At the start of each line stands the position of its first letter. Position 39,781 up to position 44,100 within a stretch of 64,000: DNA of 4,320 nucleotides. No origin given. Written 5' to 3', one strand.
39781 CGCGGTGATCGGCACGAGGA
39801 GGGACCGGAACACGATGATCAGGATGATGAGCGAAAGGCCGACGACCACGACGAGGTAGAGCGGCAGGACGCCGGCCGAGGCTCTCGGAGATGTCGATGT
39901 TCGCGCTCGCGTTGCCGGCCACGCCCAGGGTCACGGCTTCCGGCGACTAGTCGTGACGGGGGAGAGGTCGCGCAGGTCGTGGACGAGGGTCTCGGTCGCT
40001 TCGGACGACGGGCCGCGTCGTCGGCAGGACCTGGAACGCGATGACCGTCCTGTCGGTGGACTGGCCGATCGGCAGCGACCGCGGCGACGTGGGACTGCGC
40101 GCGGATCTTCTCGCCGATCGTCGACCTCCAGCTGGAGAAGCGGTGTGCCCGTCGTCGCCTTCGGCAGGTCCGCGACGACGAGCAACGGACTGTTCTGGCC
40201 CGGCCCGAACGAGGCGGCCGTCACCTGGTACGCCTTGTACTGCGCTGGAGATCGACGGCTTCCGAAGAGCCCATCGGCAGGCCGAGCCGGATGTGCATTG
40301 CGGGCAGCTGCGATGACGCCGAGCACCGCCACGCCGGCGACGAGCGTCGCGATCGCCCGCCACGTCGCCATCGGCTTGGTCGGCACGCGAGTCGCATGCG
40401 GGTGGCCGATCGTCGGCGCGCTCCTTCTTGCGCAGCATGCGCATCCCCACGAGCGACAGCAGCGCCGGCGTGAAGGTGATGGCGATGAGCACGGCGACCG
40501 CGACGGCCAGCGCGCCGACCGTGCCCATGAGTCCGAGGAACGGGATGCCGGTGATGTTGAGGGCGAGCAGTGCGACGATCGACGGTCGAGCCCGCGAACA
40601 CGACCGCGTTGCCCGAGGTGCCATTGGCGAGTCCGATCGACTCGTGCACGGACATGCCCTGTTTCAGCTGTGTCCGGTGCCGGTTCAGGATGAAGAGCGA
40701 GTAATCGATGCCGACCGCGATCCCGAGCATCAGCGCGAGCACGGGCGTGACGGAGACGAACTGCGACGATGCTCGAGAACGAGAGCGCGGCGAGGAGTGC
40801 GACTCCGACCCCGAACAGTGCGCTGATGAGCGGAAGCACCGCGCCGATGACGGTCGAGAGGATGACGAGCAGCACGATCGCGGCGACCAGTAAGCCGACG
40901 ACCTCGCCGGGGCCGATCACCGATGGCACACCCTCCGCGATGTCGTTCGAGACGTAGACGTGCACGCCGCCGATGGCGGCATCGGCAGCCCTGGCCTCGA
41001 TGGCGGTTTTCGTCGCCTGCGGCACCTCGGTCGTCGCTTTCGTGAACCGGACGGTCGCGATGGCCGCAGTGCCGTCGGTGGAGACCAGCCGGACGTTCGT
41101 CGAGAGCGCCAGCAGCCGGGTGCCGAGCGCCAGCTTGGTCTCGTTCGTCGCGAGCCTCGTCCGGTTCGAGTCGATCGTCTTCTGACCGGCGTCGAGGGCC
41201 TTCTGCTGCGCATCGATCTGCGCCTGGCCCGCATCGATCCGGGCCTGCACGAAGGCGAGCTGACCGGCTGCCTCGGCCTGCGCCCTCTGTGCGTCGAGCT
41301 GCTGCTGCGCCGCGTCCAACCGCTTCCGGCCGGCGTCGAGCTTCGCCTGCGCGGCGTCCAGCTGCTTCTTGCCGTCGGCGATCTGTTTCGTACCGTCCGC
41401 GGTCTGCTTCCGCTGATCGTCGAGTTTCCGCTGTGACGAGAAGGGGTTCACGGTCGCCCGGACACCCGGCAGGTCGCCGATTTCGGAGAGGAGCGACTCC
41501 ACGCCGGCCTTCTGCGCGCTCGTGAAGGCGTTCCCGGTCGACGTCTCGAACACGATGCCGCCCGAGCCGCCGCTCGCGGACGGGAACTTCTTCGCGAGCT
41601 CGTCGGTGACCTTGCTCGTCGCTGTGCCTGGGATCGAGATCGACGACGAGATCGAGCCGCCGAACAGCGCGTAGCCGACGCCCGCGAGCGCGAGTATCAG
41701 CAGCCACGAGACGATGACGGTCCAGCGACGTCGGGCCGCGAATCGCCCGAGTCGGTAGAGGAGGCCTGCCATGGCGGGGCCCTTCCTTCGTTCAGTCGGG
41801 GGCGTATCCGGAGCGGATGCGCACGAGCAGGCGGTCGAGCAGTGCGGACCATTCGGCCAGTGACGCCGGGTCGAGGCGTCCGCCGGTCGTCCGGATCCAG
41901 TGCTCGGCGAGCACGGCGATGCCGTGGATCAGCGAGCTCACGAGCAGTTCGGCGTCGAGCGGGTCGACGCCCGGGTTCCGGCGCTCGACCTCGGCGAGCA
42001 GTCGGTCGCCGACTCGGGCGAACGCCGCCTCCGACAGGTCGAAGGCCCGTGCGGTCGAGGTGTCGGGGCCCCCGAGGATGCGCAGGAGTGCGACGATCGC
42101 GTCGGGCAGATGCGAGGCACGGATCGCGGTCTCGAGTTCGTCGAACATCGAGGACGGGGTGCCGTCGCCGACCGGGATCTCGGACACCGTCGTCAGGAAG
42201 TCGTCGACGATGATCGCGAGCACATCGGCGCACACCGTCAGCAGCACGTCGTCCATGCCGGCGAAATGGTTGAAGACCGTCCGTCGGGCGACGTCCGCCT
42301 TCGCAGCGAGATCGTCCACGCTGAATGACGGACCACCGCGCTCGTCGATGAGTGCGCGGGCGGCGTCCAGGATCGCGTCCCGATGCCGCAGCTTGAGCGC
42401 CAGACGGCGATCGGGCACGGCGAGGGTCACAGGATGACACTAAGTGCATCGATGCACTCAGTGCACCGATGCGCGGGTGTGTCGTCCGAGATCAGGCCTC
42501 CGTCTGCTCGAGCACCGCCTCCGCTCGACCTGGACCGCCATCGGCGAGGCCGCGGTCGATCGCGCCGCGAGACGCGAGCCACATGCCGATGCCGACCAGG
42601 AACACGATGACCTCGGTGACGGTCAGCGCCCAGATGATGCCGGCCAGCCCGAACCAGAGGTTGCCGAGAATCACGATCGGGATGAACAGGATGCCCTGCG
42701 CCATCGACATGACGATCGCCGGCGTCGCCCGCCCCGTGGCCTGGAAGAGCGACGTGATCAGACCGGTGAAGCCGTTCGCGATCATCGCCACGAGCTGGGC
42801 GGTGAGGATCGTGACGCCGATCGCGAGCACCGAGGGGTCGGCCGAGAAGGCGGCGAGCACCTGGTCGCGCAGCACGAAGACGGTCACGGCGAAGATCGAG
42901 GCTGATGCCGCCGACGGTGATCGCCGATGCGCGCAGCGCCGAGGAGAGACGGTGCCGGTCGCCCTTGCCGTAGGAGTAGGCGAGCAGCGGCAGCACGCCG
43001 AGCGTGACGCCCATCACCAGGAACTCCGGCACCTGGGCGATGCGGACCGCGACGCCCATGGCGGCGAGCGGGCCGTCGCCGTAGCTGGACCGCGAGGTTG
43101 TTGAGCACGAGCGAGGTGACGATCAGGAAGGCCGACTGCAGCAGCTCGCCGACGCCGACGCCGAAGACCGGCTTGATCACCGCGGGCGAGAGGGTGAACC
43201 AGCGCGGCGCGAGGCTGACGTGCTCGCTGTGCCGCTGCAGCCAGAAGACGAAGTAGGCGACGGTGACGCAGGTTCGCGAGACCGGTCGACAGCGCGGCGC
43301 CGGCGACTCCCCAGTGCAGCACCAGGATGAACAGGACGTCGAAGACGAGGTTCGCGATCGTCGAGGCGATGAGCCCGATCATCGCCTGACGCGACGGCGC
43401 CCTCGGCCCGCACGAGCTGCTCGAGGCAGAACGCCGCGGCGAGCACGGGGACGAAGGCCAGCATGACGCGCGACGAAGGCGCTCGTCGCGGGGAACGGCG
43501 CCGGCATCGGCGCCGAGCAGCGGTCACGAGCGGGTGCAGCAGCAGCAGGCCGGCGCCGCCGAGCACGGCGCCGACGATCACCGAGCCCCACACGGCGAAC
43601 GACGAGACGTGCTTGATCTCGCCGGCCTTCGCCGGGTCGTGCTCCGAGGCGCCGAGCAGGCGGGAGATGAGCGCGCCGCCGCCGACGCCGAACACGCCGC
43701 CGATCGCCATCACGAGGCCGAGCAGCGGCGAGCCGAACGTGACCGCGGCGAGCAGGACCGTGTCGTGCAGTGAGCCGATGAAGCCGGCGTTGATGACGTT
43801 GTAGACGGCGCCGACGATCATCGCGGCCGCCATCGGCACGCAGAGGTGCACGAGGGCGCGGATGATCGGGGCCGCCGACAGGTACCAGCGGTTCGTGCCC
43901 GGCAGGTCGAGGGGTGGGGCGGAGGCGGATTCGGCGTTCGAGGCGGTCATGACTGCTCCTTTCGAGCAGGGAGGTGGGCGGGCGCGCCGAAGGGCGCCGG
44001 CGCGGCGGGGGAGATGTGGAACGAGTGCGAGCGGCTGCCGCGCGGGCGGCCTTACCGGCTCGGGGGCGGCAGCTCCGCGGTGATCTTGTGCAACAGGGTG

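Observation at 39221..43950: Two consecutive efflux operons (tetR-mmpL and marR-MATE) with both transporter genes shattered by multiple frameshifts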

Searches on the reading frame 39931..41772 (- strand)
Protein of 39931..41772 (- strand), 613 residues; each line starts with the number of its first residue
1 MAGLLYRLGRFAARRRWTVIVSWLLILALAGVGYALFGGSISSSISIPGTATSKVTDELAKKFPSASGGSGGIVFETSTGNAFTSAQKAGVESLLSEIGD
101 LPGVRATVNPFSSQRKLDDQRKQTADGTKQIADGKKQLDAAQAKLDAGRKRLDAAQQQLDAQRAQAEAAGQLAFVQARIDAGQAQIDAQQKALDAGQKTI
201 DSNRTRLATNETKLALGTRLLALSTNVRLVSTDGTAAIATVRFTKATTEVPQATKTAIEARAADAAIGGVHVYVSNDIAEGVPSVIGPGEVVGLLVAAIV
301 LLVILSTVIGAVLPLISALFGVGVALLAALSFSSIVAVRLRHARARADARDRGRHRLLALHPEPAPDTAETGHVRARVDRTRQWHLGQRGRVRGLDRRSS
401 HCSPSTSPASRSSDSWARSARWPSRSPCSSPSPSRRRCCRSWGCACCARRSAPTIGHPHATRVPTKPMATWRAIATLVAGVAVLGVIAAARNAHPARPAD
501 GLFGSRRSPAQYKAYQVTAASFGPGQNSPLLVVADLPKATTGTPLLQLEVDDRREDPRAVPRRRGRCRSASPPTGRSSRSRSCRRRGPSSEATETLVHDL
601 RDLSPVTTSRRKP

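Call 27: find_encoding_contigs(protein=window:39931-41772:-, flank=10000, max_places=10)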
Protein window:39931-41772:- (613 aa): no gene with exactly this product is on record in the collection.

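Call 62: list_cluster_members(proteins=[window:39931-41772:-, window:43177-43950:-, window:42492-42887:-, window:44052-44501:-, window:44052-44495:-, window:35246-35914:+, window:35216-35914:+, window:42427-43059:-, window:39221-39496:-, window:40221-40742:-])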
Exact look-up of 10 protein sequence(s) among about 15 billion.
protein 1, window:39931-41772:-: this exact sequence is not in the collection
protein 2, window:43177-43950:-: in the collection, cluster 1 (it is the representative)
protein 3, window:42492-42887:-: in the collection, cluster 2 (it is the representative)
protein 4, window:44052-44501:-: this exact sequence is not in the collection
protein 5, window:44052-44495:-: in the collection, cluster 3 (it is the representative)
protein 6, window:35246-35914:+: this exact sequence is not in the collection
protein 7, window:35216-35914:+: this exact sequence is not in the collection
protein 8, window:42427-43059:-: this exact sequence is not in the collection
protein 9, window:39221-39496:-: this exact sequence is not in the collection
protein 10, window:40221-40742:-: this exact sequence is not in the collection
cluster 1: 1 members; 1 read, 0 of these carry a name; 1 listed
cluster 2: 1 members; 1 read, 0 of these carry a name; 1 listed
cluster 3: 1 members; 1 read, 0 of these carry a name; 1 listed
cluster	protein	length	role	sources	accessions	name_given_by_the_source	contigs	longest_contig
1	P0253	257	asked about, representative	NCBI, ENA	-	-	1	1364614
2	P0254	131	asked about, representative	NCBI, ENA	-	-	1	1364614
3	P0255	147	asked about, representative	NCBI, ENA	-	-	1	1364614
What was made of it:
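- On Genuine decaying pseudogene: The frameshifted MATE fragments occur in one contig only (call 62).
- Checked: The frameshifted MATE fragments (257 aa and 131 aa) are on record from the 1,364,614-bp NCBI/ENA source contig, so the window copies the public record faithfully (call 62).
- The frameshifted MATE fragments exist only in the one source contig (call 62). The frameshifts are in the public record, not only in the window (call 62).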

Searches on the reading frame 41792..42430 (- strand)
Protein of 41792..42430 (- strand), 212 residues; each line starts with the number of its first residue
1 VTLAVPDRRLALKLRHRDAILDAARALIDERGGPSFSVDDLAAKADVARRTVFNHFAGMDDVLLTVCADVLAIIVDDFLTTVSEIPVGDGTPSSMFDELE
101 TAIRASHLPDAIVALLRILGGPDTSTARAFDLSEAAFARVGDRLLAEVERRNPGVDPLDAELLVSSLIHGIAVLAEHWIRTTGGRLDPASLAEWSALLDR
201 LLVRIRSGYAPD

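Call 5: find_related_loci(query=window:41792-42430:-, collection=genome_contigs, flank=10000)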
Query window:41792-42430:- (212 aa) in genome_contigs; peptide patterns used: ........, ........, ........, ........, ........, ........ (x = any residue, [..] = any of these).
397 stretches matched a pattern; 3 encode a relative of the query (tblastn E <= 1e-3); 3 distinct loci.
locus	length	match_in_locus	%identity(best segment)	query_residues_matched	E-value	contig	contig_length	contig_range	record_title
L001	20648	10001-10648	63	1-211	8e-83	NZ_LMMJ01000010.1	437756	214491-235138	Curtobacterium sp. Leaf261 contig_5, whole genome shotgun sequence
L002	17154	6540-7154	66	7-211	4e-78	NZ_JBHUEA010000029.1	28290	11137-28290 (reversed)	Amnibacterium endophyticum strain CGMCC 1.16066 spades_K_21_77_29, whole genome shotgun sequence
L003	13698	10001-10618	59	6-212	3e-72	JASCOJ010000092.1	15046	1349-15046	Microbacteriaceae bacterium PS02332 NODE_92_length_15046_cov_30.151150, whole genome shotgun sequence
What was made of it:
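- Tried and rejected: The genome_contigs scan gave only relatives at 59-66% identity (call 5).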

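Call 11: find_encoding_contigs(protein=window:41792-42430:-, flank=10000, max_places=10)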
Protein window:41792-42430:- (212 aa): 1 contig read that carries it; 1 place shown.
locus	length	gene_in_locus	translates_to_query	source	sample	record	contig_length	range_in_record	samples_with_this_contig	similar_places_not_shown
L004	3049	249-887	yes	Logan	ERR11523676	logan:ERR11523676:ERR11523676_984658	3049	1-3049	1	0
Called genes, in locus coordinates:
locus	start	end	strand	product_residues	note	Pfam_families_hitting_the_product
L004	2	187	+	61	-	?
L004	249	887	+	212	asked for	PF00440:TetR_N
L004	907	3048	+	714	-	?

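Call 30: list_cluster_members(proteins=[window:41792-42430:-, window:38813-39199:-])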
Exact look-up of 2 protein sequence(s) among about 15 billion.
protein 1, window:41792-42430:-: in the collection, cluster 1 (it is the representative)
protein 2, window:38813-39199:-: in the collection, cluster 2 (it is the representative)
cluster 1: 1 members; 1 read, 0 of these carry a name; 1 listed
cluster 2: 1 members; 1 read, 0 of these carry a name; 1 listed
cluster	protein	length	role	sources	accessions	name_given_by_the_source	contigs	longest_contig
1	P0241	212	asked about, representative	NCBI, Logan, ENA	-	-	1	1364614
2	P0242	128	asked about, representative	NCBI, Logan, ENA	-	-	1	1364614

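Call 57: search_protein_families(library=pfam, proteins=[window:41792-42430:-], max_evalue=0.00001)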
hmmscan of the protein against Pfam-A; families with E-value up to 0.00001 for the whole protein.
window:41792-42430:- (212 aa): 1 family
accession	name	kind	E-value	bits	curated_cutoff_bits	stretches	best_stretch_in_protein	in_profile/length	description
PF00440.29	TetR_N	-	4.9e-11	42.7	24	1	20-64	1-45/47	Bacterial regulatory proteins, tetR family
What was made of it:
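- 41792..42430 (-): tetR regulator, intact. Matches PF00440 (call 57).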

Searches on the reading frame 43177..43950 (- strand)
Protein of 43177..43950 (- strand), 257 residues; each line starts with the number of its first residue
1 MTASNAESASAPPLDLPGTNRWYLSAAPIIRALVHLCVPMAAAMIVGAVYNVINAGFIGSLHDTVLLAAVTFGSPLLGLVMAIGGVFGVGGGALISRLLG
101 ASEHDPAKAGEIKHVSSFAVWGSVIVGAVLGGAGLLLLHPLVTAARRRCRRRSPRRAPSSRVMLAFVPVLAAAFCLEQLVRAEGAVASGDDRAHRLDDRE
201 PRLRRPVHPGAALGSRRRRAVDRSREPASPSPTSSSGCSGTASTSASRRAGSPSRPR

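Call 28: find_encoding_contigs(protein=window:43177-43950:-, flank=10000, max_places=10)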
Protein window:43177-43950:- (257 aa): no gene with exactly this product is on record in the collection.
